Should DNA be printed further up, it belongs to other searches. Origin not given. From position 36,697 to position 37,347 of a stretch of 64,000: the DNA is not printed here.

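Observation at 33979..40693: Tandem pair of giant secreted metzincins carrying an unnamed Cys-containing 'VKVLDGC..NGHxW' module that recurs in a third gene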

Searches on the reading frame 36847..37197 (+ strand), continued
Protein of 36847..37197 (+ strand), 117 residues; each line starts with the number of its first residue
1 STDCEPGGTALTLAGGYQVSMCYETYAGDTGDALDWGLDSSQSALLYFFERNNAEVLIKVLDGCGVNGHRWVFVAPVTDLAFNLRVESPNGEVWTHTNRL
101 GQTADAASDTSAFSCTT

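Call 42: search_protein_families(library=pfam, proteins=[P0035, P0038, P0041, P0043, P0045, P0058, P0078, P0105, P0122], max_evalue=0.0001)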
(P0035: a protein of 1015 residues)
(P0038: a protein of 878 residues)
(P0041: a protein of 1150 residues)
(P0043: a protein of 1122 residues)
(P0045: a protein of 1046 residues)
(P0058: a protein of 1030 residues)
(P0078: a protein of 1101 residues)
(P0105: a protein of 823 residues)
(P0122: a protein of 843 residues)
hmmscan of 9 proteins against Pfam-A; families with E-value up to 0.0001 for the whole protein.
P0035 (1015 aa): 5 families
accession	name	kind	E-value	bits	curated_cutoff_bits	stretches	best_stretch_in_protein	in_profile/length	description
PF12799.13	LRR_4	-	7e-49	163.2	27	4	384-425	1-43/44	Leucine Rich repeats (2 copies)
PF13855.12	LRR_8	-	6.9e-24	83.8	27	2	385-440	2-61/61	Leucine rich repeat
PF23952.1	LRR_EndoS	-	7.5e-10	39.5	27.9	0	477-561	27-109/116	Endo-beta-N-acetylglucosaminidase EndoS LRR domain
PF14580.12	LRR_9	-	9.5e-07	29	30.5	0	370-442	50-127/175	Leucine-rich repeat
PF13516.12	LRR_6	-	1.6e-06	28.2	23.4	0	561-576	3-18/24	Leucine Rich repeat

P0038 (878 aa): 2 families
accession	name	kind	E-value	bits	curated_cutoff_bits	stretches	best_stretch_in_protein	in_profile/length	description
PF01833.30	TIG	-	4.6e-06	27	20.9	1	408-480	1-72/84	IPT/TIG domain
PF17963.7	Big_9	-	6.6e-05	24.2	23.6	0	325-399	11-87/89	Bacterial Ig domain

P0041 (1150 aa): 1 family
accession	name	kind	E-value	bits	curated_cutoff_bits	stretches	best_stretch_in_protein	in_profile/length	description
PF07705.17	CARDB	-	4.6e-22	78.6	22.7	2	328-432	2-98/101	CARDB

P0043 (1122 aa): 6 families
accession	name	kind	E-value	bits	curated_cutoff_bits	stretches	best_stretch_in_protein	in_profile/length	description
PF12799.13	LRR_4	-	1.3e-41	140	27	5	628-669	1-43/44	Leucine Rich repeats (2 copies)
PF13855.12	LRR_8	-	2.8e-22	78.7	27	4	695-748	2-59/61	Leucine rich repeat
PF03160.20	Calx-beta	-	1.9e-11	44.4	27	1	381-481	18-119/119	Calx-beta domain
PF23211.1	LRR_LRWD1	-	1.2e-10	41.9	28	1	717-803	22-107/190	Leucine-rich repeat and WD repeat-containing protein 1, LRR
PF23952.1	LRR_EndoS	-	2.2e-05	25.1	27.9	0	655-748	28-116/116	Endo-beta-N-acetylglucosaminidase EndoS LRR domain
PF14580.12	LRR_9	-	4e-05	23.7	30.5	0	654-752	23-127/175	Leucine-rich repeat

P0045 (1046 aa): 2 families
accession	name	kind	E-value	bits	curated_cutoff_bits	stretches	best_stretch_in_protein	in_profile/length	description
PF13402.12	Peptidase_M60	-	3.9e-69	233.7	25.8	1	757-1022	1-275/275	Peptidase M60, enhancin and enhancin-like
PF17291.7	M60-like_N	-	2.2e-21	76.3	23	1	650-756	2-106/106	N-terminal domain of M60-like peptidases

P0058 (1030 aa): 2 families
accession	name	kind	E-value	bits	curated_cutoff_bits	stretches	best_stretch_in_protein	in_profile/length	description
PF13402.12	Peptidase_M60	-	7.8e-28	98.2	25.8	1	869-1006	127-275/275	Peptidase M60, enhancin and enhancin-like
PF17291.7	M60-like_N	-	1.5e-11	44.7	23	1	623-719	15-106/106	N-terminal domain of M60-like peptidases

P0078 (1101 aa): 1 family
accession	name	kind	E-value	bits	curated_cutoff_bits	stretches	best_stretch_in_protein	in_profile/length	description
PF13620.12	CarboxypepD_reg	-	2.3e-05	25.1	32.3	0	339-407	3-74/82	Carboxypeptidase regulatory-like domain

P0105 (823 aa): 0 families

P0122 (843 aa): 0 families
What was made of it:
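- M60, LRR, CARDB and TIG when the pair is N-terminal (call 42).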

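Call 52: fold_search(model_id=the predicted structure, library=viral)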
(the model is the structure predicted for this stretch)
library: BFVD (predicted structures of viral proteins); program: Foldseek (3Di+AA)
matches with E <= 10: 620; with E <= 0.001: 0
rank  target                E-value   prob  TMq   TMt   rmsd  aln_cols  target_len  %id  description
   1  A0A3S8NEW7            1.0e-01  0.20  0.21  0.13  14.2       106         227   18  Uncharacterized protein [Sulfolobales Beppu filamentous virus 2]
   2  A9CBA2                1.7e-01  0.51  0.35  0.25  14.2       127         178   12  Protein 105R [Snake adenovirus serotype 1]
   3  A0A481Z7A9            1.7e-01  0.25  0.27  0.23  10.0       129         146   16  Uncharacterized protein [Pithovirus LCPAC201]
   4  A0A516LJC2            2.1e-01  0.20  0.23  0.05  12.9       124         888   14  (no name in the UniProt tables at hand)
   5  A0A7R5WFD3            2.1e-01  0.10  0.18  0.03  17.1        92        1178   12  DNA-directed RNA polymerase [Diachasmimorpha longicaudata entomopoxvirus]
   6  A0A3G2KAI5            2.7e-01  0.30  0.26  0.07   7.8        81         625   18  Tail fiber protein [Salmonella phage STG2]
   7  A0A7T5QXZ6            4.1e-01  0.14  0.24  0.28   9.9        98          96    7  (no name in the UniProt tables at hand)
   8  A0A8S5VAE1            4.1e-01  0.11  0.22  0.13  13.7        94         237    8  Portal protein [Siphoviridae sp. cthGz5]
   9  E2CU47                4.1e-01  0.08  0.20  0.12  12.1       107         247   15  Proliferating cell nuclear antigen [Turbot reddish body iridovirus]
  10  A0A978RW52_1          4.8e-01  0.11  0.23  0.04  10.7       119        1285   10  (no name in the UniProt tables at hand)
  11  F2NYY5                5.1e-01  0.13  0.24  0.23  11.2       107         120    7  Complete DpAV4 genome [Diadromus pulchellus ascovirus 4a]
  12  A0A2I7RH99            5.1e-01  0.09  0.27  0.07  11.8       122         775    8  (no name in the UniProt tables at hand)
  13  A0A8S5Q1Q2            5.3e-01  0.15  0.26  0.21  13.3       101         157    9  Uncharacterized protein [Siphoviridae sp. ctLqe90]
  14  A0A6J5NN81            5.3e-01  0.08  0.21  0.19  12.2       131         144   17  Uncharacterized protein [uncultured Caudovirales phage]
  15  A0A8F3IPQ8            5.6e-01  0.28  0.32  0.35   9.6        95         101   18  Uncharacterized protein [Arthrobacter phage SilentRX]
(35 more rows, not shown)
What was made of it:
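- On Any solved fold: The best BFVD hit has E 0.10 (call 52).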
